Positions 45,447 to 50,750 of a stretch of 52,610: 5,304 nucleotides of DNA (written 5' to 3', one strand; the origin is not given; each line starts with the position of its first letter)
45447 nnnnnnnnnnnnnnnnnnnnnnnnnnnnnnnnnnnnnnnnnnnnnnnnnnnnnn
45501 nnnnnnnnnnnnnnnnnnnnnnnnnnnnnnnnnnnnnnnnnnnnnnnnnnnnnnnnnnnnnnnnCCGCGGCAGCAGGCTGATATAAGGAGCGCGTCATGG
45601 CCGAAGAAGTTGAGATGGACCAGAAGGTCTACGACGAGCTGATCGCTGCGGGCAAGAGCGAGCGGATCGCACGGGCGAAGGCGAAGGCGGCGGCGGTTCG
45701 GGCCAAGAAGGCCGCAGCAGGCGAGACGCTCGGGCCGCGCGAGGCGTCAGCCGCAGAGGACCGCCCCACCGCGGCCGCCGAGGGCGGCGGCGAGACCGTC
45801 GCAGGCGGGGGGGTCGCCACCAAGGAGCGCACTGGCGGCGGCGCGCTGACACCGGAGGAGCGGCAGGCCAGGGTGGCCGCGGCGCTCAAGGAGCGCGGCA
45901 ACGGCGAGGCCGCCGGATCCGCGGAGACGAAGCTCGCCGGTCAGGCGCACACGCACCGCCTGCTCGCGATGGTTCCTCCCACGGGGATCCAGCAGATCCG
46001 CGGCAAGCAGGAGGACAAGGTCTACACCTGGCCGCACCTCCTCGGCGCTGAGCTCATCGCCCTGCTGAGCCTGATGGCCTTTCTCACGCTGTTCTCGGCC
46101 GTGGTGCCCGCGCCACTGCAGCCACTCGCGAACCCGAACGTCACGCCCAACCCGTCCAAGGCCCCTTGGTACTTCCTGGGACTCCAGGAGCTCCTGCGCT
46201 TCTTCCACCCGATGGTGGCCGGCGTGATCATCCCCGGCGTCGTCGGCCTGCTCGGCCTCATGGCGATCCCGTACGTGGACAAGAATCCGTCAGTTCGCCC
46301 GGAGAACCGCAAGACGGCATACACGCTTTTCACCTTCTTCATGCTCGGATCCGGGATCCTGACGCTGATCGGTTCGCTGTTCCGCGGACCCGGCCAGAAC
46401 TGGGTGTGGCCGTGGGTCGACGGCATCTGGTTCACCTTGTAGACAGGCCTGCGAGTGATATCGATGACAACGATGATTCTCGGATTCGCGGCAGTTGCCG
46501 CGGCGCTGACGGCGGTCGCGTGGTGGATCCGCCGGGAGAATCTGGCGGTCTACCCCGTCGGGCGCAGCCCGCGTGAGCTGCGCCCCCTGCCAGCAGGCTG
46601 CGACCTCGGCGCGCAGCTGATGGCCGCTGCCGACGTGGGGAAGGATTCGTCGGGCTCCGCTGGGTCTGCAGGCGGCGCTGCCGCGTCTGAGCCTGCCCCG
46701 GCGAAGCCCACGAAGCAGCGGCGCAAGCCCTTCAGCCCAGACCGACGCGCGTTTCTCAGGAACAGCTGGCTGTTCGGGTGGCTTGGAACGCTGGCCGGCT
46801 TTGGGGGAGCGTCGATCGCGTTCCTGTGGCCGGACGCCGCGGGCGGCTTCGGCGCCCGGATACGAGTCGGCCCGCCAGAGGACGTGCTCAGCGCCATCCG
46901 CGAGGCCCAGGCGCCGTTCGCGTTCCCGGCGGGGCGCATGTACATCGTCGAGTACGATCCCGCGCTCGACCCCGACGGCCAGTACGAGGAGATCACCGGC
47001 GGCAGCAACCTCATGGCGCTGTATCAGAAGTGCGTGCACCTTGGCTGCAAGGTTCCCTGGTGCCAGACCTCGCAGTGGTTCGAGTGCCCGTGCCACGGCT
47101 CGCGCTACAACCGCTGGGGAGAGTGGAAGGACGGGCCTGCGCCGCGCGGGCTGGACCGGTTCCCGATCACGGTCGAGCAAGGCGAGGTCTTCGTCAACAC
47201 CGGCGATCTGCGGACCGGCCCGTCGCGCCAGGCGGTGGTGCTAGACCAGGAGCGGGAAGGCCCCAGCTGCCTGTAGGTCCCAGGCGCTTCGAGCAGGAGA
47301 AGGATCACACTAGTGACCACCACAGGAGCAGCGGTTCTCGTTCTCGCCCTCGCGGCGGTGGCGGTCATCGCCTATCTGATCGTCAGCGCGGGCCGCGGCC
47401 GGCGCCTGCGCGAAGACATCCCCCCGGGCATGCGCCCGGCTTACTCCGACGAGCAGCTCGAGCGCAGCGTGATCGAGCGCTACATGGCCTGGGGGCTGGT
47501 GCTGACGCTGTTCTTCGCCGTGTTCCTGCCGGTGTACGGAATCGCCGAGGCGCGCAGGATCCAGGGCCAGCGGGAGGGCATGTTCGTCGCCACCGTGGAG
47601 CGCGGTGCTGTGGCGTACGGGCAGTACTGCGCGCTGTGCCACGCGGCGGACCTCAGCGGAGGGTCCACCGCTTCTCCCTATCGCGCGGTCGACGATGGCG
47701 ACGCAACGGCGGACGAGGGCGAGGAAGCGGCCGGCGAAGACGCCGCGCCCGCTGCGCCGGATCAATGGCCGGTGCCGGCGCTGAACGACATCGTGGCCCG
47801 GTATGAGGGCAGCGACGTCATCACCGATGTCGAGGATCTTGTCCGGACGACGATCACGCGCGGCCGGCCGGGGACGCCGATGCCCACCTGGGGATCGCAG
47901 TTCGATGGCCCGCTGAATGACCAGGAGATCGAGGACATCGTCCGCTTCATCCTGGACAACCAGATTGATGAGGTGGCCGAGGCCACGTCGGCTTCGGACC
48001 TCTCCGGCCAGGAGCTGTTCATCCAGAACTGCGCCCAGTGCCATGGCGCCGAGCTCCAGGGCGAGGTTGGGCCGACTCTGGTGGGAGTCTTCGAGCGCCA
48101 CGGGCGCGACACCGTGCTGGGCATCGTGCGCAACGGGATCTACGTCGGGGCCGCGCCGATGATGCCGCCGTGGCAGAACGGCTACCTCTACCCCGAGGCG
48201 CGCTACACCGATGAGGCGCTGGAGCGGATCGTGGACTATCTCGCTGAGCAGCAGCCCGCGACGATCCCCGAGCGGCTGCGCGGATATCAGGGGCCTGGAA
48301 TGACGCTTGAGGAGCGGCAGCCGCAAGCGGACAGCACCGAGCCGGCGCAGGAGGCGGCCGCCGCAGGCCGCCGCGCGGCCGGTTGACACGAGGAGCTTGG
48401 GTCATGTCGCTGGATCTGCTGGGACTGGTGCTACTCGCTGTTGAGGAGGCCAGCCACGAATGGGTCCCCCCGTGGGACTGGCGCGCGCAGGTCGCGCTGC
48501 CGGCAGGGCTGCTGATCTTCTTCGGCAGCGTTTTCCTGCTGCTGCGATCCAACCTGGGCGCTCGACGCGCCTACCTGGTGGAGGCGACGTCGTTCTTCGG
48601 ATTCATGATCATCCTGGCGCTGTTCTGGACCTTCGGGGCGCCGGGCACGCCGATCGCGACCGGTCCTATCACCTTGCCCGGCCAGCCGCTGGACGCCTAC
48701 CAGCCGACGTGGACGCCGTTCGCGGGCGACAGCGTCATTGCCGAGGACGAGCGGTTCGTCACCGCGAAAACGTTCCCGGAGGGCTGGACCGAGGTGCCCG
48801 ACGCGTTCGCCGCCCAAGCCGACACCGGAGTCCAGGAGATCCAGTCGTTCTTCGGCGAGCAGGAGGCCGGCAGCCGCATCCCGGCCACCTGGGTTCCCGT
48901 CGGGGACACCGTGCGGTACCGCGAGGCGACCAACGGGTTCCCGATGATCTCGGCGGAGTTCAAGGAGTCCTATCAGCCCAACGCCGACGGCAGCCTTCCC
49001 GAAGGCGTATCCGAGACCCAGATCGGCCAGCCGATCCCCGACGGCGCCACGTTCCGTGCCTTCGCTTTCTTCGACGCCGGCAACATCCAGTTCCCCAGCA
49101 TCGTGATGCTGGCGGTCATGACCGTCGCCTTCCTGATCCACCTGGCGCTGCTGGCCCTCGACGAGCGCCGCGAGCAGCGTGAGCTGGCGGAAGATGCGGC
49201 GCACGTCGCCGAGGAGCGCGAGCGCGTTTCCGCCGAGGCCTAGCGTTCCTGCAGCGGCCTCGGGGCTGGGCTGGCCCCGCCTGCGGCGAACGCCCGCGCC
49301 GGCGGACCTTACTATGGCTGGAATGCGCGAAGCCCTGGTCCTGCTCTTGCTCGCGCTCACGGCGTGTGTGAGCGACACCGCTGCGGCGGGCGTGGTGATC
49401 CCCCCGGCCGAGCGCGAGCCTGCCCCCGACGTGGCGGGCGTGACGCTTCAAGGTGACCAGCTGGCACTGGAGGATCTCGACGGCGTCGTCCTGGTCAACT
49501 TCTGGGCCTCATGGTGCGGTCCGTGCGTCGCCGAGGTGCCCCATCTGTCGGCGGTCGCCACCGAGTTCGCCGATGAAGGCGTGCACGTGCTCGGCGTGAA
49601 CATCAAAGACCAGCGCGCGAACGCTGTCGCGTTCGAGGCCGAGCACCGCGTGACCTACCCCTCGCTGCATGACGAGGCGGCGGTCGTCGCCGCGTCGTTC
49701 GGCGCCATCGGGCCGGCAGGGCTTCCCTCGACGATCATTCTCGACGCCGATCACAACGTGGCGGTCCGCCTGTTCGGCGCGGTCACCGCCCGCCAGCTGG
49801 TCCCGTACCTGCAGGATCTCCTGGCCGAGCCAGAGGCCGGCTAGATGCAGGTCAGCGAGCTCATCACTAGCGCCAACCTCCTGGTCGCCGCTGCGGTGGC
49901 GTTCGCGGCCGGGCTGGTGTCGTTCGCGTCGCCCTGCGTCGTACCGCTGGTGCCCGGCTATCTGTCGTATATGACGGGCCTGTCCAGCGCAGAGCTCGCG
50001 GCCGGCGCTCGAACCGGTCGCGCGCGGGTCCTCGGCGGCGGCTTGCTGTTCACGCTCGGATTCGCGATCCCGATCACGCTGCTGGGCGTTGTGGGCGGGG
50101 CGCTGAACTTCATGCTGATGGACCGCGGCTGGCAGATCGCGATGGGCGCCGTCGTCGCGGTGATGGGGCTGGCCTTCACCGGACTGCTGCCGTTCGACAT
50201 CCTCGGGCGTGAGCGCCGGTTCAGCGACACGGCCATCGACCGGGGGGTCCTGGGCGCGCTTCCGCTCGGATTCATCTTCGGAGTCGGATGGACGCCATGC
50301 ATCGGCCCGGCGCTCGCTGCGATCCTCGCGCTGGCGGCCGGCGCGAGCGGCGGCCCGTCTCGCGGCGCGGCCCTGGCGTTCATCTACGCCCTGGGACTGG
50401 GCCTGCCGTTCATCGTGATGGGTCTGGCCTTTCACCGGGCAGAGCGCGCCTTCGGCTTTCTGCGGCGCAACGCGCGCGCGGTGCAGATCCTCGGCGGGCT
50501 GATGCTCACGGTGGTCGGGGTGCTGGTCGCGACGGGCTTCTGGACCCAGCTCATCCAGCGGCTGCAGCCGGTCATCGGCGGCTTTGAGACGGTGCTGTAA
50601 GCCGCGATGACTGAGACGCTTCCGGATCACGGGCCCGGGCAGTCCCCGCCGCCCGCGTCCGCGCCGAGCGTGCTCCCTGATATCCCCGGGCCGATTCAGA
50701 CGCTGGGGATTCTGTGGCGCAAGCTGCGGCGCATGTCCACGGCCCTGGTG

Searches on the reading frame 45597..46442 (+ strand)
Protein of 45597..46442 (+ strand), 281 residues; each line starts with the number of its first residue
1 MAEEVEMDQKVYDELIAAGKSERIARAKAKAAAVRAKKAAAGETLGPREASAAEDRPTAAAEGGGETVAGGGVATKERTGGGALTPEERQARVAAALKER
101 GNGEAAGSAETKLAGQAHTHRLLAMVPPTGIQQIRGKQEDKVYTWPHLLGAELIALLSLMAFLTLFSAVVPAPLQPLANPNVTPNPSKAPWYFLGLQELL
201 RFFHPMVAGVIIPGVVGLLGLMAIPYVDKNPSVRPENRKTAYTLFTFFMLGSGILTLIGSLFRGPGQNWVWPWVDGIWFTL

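Call 51: search_protein_families(library=pfam, proteins=[window:45597-46442:+], max_evalue=0.001)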
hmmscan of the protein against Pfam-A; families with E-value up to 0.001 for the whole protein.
window:45597-46442:+ (281 aa): 1 family
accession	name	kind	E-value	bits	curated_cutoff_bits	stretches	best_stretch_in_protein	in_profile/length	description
PF00032.22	Cytochrom_B_C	-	1.1e-09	38.9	20.7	1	178-261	2-84/102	Cytochrome b(C-terminal)/b6/petD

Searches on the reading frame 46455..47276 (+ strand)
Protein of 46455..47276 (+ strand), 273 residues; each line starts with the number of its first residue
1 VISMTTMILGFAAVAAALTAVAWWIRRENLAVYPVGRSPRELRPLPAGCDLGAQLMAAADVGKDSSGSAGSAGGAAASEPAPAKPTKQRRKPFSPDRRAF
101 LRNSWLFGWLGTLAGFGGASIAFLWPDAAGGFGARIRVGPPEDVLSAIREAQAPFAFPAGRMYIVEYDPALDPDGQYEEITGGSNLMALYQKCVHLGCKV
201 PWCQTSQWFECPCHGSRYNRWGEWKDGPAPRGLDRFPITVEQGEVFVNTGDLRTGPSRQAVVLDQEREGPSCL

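Call 51: search_protein_families(library=pfam, proteins=[window:46455-47276:+], max_evalue=0.001)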
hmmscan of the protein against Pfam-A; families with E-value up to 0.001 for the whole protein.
window:46455-47276:+ (273 aa): 1 family
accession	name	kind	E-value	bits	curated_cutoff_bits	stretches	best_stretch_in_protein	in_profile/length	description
PF00355.32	Rieske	-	7.1e-09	35.9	20.3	1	184-237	34-88/88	Rieske [2Fe-2S] domain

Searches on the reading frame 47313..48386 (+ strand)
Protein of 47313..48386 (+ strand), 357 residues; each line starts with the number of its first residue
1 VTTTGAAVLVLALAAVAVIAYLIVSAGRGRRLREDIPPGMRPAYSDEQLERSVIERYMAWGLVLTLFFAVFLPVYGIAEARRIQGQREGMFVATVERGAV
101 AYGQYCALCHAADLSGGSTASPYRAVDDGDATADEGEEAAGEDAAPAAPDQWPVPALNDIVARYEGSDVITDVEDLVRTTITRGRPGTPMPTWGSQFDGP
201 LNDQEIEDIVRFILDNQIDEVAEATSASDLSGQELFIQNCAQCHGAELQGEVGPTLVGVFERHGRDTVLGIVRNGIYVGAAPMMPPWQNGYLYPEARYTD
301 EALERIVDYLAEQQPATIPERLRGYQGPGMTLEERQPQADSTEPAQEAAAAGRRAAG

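Call 51: search_protein_families(library=pfam, proteins=[window:47313-48386:+], max_evalue=0.001)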
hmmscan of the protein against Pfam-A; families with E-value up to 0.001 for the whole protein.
window:47313-48386:+ (357 aa): 2 families
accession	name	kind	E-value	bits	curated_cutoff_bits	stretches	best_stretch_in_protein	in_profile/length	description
PF13442.11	Cytochrome_CBB3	-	6e-18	65.4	27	2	231-310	5-68/68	Cytochrome C oxidase, cbb3-type, subunit III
PF00034.26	Cytochrom_C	-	1e-17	65.7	21.3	2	232-312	4-88/90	Cytochrome c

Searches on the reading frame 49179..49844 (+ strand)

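Call 51: search_protein_families(library=pfam, proteins=[window:49179-49844:+], max_evalue=0.001)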
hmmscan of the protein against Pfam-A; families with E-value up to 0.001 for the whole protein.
window:49179-49844:+ (221 aa): 4 families
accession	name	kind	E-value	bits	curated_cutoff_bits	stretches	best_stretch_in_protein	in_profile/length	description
PF00578.27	AhpC-TSA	-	2.4e-23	82.8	26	1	80-195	3-122/124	AhpC/TSA family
PF08534.16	Redoxin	-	5.2e-20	72.2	26.6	1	80-195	4-129/148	Redoxin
PF00085.26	Thioredoxin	-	2.6e-09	37.5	23.5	1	98-154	15-70/103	Thioredoxin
PF13905.12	Thioredoxin_8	-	1.7e-05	25.5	27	1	103-194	3-94/94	Thioredoxin-like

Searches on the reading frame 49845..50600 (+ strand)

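Call 51: search_protein_families(library=pfam, proteins=[window:49845-50600:+], max_evalue=0.001)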
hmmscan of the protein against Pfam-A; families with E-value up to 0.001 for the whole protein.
window:49845-50600:+ (251 aa): 1 family
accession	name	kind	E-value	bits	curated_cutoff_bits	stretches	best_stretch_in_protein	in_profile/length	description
PF02683.22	DsbD_TM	-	1.4e-11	44.5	27.1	1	14-224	3-211/219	Cytochrome C biogenesis protein transmembrane domain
